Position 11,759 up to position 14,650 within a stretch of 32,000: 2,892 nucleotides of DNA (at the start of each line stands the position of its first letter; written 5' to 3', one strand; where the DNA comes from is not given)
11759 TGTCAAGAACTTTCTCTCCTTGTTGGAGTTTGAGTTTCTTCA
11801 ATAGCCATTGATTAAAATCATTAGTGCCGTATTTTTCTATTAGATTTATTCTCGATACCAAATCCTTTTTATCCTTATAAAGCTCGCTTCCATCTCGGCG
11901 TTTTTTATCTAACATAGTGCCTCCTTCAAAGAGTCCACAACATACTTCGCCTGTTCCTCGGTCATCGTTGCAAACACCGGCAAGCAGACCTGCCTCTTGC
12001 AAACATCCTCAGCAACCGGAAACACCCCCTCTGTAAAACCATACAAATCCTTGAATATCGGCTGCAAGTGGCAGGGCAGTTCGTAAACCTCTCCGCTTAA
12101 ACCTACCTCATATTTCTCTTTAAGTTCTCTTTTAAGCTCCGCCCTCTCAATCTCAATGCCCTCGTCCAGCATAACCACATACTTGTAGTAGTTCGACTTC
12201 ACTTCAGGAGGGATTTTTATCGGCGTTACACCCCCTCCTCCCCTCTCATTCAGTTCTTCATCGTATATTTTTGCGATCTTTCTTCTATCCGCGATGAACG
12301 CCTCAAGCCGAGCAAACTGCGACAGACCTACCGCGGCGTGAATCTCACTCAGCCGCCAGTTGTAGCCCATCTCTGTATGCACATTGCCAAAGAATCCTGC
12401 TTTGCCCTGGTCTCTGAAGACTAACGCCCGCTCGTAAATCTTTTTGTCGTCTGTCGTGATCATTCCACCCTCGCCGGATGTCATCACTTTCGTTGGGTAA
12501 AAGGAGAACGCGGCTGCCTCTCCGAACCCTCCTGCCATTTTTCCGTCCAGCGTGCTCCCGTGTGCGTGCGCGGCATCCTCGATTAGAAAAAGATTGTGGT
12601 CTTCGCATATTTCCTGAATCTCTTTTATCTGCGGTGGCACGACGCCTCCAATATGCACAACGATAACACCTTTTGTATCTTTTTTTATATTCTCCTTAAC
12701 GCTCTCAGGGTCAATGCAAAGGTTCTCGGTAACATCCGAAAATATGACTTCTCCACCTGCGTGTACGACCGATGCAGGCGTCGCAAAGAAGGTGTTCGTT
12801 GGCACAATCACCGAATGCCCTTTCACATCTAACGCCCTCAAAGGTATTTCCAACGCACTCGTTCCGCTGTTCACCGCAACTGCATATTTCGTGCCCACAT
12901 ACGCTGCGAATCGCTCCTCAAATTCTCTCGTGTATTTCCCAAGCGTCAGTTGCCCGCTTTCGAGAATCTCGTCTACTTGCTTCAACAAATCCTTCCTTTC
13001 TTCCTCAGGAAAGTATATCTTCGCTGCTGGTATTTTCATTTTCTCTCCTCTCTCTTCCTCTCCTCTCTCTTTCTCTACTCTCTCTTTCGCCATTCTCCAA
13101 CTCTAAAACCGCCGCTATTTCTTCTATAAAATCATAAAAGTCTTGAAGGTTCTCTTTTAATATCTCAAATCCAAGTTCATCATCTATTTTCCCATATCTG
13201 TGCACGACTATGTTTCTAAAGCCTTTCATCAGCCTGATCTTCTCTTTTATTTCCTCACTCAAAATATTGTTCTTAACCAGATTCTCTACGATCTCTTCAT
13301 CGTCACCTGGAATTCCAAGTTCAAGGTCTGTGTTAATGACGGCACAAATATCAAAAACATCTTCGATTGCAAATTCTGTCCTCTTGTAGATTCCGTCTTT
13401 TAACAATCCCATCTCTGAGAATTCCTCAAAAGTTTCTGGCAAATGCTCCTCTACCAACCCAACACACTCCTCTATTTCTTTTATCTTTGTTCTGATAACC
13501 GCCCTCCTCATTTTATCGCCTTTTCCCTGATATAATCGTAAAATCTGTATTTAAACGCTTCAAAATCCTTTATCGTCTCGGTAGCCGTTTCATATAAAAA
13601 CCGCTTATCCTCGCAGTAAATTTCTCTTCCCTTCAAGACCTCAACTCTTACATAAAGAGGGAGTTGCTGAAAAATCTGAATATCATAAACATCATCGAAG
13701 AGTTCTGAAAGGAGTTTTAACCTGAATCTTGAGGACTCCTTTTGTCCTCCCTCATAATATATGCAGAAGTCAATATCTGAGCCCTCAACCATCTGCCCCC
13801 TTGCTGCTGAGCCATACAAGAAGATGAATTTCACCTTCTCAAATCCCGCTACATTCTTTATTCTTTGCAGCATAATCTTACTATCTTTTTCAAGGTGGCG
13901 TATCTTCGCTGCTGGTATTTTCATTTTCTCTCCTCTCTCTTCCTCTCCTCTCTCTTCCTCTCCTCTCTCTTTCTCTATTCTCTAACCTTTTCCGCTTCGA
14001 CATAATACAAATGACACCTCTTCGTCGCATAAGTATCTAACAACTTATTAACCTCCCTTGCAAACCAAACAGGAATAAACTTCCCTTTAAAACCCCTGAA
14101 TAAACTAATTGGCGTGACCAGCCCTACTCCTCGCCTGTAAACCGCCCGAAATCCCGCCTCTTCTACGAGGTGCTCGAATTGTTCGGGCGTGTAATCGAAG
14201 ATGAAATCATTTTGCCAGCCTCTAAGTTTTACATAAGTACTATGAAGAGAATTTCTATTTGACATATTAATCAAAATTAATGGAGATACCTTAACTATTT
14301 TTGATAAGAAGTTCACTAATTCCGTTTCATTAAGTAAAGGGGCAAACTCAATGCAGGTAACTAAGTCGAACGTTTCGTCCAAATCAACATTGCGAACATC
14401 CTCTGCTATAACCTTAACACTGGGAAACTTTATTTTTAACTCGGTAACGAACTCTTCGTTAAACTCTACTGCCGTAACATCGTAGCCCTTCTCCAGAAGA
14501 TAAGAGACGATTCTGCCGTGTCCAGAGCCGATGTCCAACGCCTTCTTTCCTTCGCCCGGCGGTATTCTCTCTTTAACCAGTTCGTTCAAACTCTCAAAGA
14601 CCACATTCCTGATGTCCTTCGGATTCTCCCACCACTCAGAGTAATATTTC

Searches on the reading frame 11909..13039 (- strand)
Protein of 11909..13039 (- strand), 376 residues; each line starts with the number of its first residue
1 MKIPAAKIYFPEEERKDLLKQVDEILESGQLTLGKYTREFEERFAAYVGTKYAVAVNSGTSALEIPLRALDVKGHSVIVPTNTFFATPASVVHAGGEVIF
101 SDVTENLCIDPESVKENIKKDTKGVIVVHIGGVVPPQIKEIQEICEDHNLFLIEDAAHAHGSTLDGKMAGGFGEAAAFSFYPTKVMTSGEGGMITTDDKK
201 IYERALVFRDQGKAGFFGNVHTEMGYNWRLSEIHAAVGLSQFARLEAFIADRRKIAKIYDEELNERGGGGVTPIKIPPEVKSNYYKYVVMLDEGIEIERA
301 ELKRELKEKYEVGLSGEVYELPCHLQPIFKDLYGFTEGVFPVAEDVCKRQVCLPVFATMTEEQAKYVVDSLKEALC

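Call 8: search_protein_families(library=pfam, proteins=[window:11909-13039:-])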
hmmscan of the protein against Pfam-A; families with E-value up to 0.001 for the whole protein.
window:11909-13039:- (376 aa): 4 families
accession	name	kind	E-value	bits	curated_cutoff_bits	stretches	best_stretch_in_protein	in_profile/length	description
PF01041.23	DegT_DnrJ_EryC1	-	5e-115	385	19.8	1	14-371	3-359/360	DegT/DnrJ/EryC1/StrS aminotransferase family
PF01212.27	Beta_elim_lyase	-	5.5e-09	36.2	27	1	37-160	34-173/288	Beta-eliminating lyase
PF00155.27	Aminotran_1_2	-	1.5e-08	34.6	19.7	1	35-162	39-192/361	Aminotransferase class I and II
PF01053.26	Cys_Met_Meta_PP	-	0.00042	19.4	27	1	38-157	55-175/381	Cys/Met metabolism PLP-dependent enzyme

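Call 10: find_encoding_contigs(protein=window:11909-13039:-, flank=10000, max_places=10)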
Protein window:11909-13039:- (376 aa): no gene with exactly this product is on record in the collection.

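Call 14: find_related_loci(query=window:11909-13039:-, collection=genome_contigs, flank=6000)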
Query window:11909-13039:- (376 aa) in genome_contigs; peptide patterns used: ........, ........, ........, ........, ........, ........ (x = any residue, [..] = any of these).
187 stretches matched a pattern; 43 encode a relative of the query (tblastn E <= 1e-3); 43 distinct loci.
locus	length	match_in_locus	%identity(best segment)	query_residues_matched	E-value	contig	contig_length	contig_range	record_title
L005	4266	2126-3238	85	1-375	0e+0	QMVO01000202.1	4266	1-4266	MAG: Methanosarcinales archaeon isolate B64_G16 B64_Guay16_scaffold_24730, whole genome shotgun sequence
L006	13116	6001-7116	75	1-376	0e+0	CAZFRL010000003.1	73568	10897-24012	MAG TPA_asm: uncultured Dehalococcoidales bacterium isolate binchicken_co100_466 genome assembly, contig: NODE_444_lengt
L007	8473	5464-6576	72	1-375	0e+0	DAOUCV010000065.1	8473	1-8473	MAG TPA_asm: Dehalococcoidales bacterium isolate H85_868 94014, whole genome shotgun sequence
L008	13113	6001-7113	74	1-375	0e+0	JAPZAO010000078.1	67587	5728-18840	MAG: Candidatus Methanoperedens sp. isolate SR-VP_26_10_2019_2_100cm_44_46 SR-VP_26_10_2019_2_100cm_scaffold_232, whole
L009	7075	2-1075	76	14-375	0e+0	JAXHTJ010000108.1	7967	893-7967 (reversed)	MAG: Halobacteriota archaeon isolate MAG21_tar_biofilm MAG21_110, whole genome shotgun sequence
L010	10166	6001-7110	70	1-375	0e+0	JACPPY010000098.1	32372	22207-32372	MAG: Chloroflexi bacterium isolate NC_groundwater_639_Ag_B-0.1um_56_35 B_1_S1_Biohub_coassembly_k141_5655160, whole geno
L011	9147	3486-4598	67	1-375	2e-177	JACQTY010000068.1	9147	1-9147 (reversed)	MAG: Chloroflexi bacterium isolate NC_groundwater_1423_Ag_S-0.65um_59_50 S_p65_S5_coassembly_k141_1173761, whole genome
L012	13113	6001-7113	67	1-375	5e-177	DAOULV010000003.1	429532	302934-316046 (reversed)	MAG TPA_asm: Dehalococcoidales bacterium isolate W31_56 k127_8924, whole genome shotgun sequence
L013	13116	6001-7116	64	1-376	2e-161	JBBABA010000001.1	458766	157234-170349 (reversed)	MAG: Thermoplasmata archaeon isolate SO_2017_GW3_8 scaffold_20_c1_OW296A_2017, whole genome shotgun sequence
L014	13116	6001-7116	61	1-376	5e-161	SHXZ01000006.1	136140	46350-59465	MAG: Dehalococcoidia bacterium isolate Baikal-deep-G106 BACOMB-C250, whole genome shotgun sequence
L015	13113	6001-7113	63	1-375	2e-162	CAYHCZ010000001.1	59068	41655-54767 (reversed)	MAG TPA_asm: uncultured Methanomicrobia archaeon isolate ERP119294_co4_451 genome assembly, contig: NODE_394_length_5906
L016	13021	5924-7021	48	3-374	6e-113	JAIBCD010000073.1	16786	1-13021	MAG: Rhodospirillaceae bacterium isolate SSF9 NODE_68816_length_16786_cov_7.404946, whole genome shotgun sequence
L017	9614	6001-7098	48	3-374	2e-112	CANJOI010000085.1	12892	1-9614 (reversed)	MAG: Candidatus Marinimicrobia bacterium isolate RH-23may17-709 genome assembly, contig: RH-23may17-C37709, whole genome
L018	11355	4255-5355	45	2-374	2e-110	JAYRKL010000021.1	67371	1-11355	MAG: Rhodospirillaceae bacterium isolate XM2_XAASGE1bin.15 NODE_421_length_67371_cov_6.829992, whole genome shotgun sequ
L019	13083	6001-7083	49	3-368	8e-110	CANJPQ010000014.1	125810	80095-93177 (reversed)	MAG: Candidatus Marinimicrobia bacterium isolate RH-23may17-447 genome assembly, contig: RH-23may17-C895, whole genome s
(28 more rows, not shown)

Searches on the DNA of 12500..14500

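Call 70: search_rna_families(source=window, start=12500, end=14500, threshold=evalue, max_evalue=1)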
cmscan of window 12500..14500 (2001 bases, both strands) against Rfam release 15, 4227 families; matches with E-value up to 1: 2.
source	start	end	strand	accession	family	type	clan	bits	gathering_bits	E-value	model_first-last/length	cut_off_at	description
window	13365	13476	-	RF02191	TCL6_1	Gene; lncRNA;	-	17.4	60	0.82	1-113/113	no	T-cell leukemia/lymphoma 6 conserved region 1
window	12981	13041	-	RF01880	Xist_exon1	Gene; lncRNA;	-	15.8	50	0.26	1-85/85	no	X-chromosome inactivation gene exon 1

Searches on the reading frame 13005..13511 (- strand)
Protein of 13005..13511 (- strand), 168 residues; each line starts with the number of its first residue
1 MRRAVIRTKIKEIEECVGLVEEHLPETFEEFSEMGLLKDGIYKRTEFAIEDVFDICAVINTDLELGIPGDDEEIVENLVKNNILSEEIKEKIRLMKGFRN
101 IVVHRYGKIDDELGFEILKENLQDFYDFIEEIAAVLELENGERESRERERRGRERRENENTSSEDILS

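Call 8: search_protein_families(library=pfam, proteins=[window:13005-13511:-])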
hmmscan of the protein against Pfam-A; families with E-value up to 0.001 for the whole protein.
window:13005-13511:- (168 aa): 1 family
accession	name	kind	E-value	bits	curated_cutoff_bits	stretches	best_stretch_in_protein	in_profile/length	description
PF01934.22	HepT-like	-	3.2e-27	95.1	23.5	1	13-132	1-120/120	Ribonuclease HepT-like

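Call 19: find_homologous_proteins(query=window:13005-13511:-, max_evalue=1e-10)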
Query window:13005-13511:- (168 aa): 464 proteins with E <= 1e-10 among 1447 candidates; the best 120 are listed.
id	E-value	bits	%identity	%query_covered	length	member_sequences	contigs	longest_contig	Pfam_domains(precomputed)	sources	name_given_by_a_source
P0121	2.9e-98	344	99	100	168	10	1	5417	PF01934.23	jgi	-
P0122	4.7e-66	240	81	86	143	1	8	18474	PF01934.23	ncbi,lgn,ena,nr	ncbi:MAG: DUF86 domain-containing protein [Methanophagales archaeon]|nr:DUF86 domain-containing prot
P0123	4.3e-64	233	80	82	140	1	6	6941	PF01934.23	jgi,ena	-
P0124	4.4e-64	233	80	82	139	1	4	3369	PF01934.23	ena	-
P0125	1.6e-63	231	80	82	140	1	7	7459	PF01934.23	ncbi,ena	-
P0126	1.6e-62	228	78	82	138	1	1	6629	PF01934.23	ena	-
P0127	1.7e-62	228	78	82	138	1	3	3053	PF01934.23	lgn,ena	-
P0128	1.2e-61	225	77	82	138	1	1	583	PF01934.23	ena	-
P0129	1.4e-61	225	77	82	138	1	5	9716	PF01934.23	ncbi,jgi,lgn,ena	-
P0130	1.8e-61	225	77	82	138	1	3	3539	PF01934.23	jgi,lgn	-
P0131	2.1e-61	225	77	82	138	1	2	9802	PF01934.23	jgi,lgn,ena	jgi:uncharacterized protein YutE (UPF0331/DUF86 family)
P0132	2.1e-61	225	77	82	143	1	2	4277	PF01934.23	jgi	-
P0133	2.3e-61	224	77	82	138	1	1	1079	PF01934.23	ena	-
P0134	5.0e-61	223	77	82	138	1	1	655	PF01934.23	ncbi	-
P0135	6.1e-61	223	77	82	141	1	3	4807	PF01934.23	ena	-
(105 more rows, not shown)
